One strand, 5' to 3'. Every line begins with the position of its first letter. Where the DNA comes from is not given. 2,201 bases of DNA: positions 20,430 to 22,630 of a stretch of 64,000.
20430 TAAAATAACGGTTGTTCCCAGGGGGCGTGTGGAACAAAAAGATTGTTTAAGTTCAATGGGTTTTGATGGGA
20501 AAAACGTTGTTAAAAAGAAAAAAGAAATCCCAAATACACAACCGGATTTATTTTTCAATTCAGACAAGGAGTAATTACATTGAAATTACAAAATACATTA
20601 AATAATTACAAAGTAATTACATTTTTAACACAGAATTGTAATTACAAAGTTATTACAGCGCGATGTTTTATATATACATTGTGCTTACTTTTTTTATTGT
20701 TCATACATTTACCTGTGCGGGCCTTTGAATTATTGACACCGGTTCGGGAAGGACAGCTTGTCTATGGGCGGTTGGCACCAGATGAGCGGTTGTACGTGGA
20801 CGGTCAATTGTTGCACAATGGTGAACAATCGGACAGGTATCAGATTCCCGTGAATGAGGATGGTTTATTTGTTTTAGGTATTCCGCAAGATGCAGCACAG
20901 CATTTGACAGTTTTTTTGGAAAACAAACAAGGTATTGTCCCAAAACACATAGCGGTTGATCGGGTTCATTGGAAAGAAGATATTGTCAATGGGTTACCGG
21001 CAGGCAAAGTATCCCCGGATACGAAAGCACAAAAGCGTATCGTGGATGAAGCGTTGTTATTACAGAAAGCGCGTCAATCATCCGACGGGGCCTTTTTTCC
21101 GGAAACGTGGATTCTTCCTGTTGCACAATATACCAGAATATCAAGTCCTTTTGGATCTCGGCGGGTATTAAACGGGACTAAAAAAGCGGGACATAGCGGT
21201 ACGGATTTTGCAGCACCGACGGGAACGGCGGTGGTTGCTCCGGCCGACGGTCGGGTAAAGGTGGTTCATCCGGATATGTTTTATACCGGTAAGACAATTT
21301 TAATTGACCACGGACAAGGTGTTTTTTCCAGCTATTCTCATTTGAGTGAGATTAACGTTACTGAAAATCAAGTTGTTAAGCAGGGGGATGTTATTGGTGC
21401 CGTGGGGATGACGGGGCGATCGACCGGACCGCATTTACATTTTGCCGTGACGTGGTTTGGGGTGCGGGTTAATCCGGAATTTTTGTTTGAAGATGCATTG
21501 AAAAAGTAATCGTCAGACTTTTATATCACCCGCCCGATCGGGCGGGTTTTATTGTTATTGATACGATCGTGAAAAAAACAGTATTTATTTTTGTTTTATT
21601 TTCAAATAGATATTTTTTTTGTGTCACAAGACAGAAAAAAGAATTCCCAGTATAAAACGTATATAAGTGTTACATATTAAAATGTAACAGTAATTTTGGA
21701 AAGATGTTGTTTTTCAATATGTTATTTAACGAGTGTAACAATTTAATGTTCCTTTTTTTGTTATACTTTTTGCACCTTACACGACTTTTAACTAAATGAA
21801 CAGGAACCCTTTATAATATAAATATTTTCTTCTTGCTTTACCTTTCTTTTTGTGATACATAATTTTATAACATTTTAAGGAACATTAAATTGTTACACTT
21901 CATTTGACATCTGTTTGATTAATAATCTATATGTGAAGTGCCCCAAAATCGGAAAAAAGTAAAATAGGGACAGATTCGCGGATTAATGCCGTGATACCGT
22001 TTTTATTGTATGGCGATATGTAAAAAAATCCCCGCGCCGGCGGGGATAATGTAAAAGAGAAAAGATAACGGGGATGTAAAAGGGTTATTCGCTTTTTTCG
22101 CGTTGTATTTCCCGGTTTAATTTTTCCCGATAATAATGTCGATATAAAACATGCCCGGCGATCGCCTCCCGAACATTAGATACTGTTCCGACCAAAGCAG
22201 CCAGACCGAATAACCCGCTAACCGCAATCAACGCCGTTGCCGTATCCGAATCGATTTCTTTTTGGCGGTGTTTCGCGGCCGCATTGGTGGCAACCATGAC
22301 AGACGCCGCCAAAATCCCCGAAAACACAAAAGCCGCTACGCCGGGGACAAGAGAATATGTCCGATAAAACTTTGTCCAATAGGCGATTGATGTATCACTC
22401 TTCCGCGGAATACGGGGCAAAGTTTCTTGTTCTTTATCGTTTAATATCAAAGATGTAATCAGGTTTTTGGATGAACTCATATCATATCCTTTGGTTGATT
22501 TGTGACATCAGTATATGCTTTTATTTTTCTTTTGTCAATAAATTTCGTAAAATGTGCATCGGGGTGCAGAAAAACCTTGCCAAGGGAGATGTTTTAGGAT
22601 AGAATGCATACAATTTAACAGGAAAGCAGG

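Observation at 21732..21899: Gene-less copy of the family 5' module bounded by perfect 23-bp inverted repeats (possible inverton or recombination relic)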

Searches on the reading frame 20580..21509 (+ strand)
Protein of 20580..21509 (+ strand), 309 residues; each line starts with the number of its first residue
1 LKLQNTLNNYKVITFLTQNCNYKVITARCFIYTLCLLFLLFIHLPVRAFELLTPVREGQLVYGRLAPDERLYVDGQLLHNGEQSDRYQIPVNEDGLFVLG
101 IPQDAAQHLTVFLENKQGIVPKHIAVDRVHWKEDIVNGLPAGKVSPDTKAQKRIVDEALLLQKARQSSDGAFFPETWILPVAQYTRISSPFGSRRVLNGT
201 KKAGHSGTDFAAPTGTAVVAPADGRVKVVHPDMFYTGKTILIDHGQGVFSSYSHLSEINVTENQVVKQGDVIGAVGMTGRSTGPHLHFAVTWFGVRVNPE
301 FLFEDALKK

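Call 13: search_protein_families(library=pfam, proteins=[window:20580-21509:+], max_evalue=0.01)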
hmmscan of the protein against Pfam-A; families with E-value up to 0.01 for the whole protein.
window:20580-21509:+ (309 aa): 2 families
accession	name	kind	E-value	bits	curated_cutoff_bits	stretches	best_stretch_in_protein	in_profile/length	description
PF01551.29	Peptidase_M23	-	7.4e-32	109.9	28.7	1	204-299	2-96/96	Peptidase family M23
PF13533.13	Biotin_lipoyl_2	-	2.9e-05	24.2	29.8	1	255-273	11-29/32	Biotin-lipoyl like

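Call 14: find_encoding_contigs(protein=window:20580-21509:+, flank=6000, max_places=10)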
Protein window:20580-21509:+ (309 aa): 3 contigs read that carry it; 2 places shown.
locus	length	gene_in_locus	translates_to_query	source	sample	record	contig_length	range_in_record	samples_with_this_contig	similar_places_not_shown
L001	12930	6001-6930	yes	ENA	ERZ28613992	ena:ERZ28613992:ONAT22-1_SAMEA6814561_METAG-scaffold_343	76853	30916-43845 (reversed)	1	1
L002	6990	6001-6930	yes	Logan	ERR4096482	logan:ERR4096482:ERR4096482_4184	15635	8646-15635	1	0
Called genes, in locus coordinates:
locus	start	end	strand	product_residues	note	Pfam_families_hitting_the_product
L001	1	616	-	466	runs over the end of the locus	PF01406:tRNA-synt_1e, PF09334:tRNA-synt_1g (weak), PF09190:DALR_2, PF23493:CysS_C (weak)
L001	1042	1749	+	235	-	PF00929:RNase_T, PF13482:RNase_H_2 (faint)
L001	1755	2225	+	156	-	-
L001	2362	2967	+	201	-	PF02527:GidB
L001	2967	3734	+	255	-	PF00142:Fer4_NifH (weak), PF01656:CbiA, PF02374:ArsA_ATPase (weak), PF06564:CBP_BcsQ, PF09140:MipZ, PF10609:ParA, PF13614:AAA_31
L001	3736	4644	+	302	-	PF02195:ParB_N, PF17762:HTH_ParB, PF23552:ParB_C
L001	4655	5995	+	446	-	PF13742:tRNA_anti_2, PF01336:tRNA_anti-codon, PF02601:Exonuc_VII_L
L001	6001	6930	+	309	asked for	PF01551:Peptidase_M23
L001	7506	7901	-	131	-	-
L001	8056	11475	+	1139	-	PF02811:PHP, PF07733:DNA_pol3_alpha, PF17657:DNA_pol3_finger, PF14579:HHH_6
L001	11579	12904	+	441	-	-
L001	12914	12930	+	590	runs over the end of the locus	-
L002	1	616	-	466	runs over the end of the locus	PF01406:tRNA-synt_1e, PF09334:tRNA-synt_1g (weak), PF09190:DALR_2, PF23493:CysS_C (weak)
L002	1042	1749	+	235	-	PF00929:RNase_T, PF13482:RNase_H_2 (faint)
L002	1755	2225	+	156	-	-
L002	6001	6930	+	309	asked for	PF01551:Peptidase_M23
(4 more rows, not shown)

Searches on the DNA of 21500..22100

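Call 25: search_rna_families(source=window, start=21500, end=22100, threshold=evalue, max_evalue=5)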
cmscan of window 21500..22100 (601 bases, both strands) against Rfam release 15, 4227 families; matches with E-value up to 5: 13.
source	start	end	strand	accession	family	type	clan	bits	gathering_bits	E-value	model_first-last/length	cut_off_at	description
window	21873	22027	+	RF02062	STnc361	Gene; sRNA;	-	24.5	80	0.21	1-150/150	no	Salmonella enterica sRNA STnc361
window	22024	22069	+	RF01696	Chlorobi-1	Gene; sRNA;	-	21.9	50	0.0013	1-67/67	no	Chlorobi-1 RNA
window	21726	21789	-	RF01666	rox2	Cis-reg;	-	19.9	55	1.1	1-71/71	no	Drosophila rox2 ncRNA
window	21520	21595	-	RF01859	Phe_leader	Cis-reg; leader;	-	19.3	55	1.3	1-125/125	no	Phenylalanine leader peptide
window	22022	22062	-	RF02278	Betaproteobacteria_toxic_sRNA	Gene; sRNA;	-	18.6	50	0.33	1-64/64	no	Betaproteobacteria toxic small RNA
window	21500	21562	+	RF00557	L10_leader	Cis-reg; leader;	-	17.9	44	1.6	65-138/138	5'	Ribosomal protein L10 leader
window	21500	21554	-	RF01706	Gut-1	Gene; sRNA;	-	17.1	50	1.4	1-45/77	3'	Gut-1 RNA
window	21516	21645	+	RF00443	SNORA27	Gene; snRNA; snoRNA; HACA-box;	CL00032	16.7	64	2.4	1-127/127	no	Small nucleolar RNA SNORA27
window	21612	21643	+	RF04239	mir-4679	Gene; miRNA;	-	16.3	88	4.2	1-75/75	no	mir-4679 microRNA precursor family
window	22021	22100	-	RF00022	GcvB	Gene;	-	15.4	42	0.59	110-204/204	5'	GcvB RNA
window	21609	21647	-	RF01705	Flavo-1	Gene; sRNA;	-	15.1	42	3.1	20-57/76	no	Flavo-1 RNA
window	22022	22058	-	RF02837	anti-hemB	Gene; sRNA;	-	12.3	49.5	4.9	1-81/81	no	Burkholderia RNA 7 (anti-hemB)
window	22028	22047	+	RF00195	RsmY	Gene; sRNA;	CL00106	12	57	2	100-119/121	no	RsmY RNA family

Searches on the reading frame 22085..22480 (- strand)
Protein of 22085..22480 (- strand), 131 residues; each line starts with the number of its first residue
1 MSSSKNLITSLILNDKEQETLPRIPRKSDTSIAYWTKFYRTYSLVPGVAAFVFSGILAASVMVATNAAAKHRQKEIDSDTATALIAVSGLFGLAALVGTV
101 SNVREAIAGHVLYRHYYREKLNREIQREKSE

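Call 13: search_protein_families(library=pfam, proteins=[window:22085-22480:-], max_evalue=0.01)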
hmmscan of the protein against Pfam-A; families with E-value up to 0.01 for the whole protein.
window:22085-22480:- (131 aa): 0 families

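Call 16: find_encoding_contigs(protein=window:22085-22480:-, flank=6000, max_places=10)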
Protein window:22085-22480:- (131 aa): 9 contigs read that carry it; 7 places shown.
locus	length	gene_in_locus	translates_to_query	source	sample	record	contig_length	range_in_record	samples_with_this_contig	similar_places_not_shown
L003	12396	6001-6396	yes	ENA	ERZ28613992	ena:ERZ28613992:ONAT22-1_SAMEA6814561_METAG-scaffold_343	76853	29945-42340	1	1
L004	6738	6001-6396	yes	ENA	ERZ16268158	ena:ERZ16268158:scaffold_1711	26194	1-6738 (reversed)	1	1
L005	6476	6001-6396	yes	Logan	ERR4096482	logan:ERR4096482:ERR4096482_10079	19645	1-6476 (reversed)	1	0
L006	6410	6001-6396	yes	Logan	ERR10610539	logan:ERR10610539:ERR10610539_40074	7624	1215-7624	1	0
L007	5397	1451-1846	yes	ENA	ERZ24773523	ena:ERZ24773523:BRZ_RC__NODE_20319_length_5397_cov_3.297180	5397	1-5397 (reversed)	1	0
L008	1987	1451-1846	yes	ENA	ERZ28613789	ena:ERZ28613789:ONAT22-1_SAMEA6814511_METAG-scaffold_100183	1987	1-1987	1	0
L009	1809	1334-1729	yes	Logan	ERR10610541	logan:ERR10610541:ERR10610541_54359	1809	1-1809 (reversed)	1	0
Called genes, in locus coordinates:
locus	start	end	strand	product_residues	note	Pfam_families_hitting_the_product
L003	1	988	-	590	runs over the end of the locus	-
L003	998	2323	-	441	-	-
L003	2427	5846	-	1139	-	PF02811:PHP, PF07733:DNA_pol3_alpha, PF17657:DNA_pol3_finger, PF14579:HHH_6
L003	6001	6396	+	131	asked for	-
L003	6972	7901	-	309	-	PF01551:Peptidase_M23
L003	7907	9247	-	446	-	PF13742:tRNA_anti_2, PF01336:tRNA_anti-codon, PF02601:Exonuc_VII_L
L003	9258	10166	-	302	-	PF02195:ParB_N, PF17762:HTH_ParB, PF23552:ParB_C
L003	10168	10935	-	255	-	PF00142:Fer4_NifH (weak), PF01656:CbiA, PF02374:ArsA_ATPase (weak), PF06564:CBP_BcsQ, PF09140:MipZ, PF10609:ParA, PF13614:AAA_31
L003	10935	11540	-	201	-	PF02527:GidB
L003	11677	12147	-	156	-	-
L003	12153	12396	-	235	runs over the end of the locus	PF00929:RNase_T, PF13482:RNase_H_2 (faint)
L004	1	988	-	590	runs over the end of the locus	-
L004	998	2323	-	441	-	-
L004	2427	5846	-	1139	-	PF02811:PHP, PF07733:DNA_pol3_alpha, PF17657:DNA_pol3_finger, PF14579:HHH_6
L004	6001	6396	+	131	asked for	-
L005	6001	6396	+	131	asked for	-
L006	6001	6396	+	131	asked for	-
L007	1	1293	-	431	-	?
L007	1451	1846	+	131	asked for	-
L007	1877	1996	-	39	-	-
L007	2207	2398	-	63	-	-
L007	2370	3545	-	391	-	PF00535:Glycos_transf_2, PF10111:Glyco_tranf_2_2, PF13641:Glyco_tranf_2_3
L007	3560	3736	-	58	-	-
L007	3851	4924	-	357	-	PF04055:Radical_SAM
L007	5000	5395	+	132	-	?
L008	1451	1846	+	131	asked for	-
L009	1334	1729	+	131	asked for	-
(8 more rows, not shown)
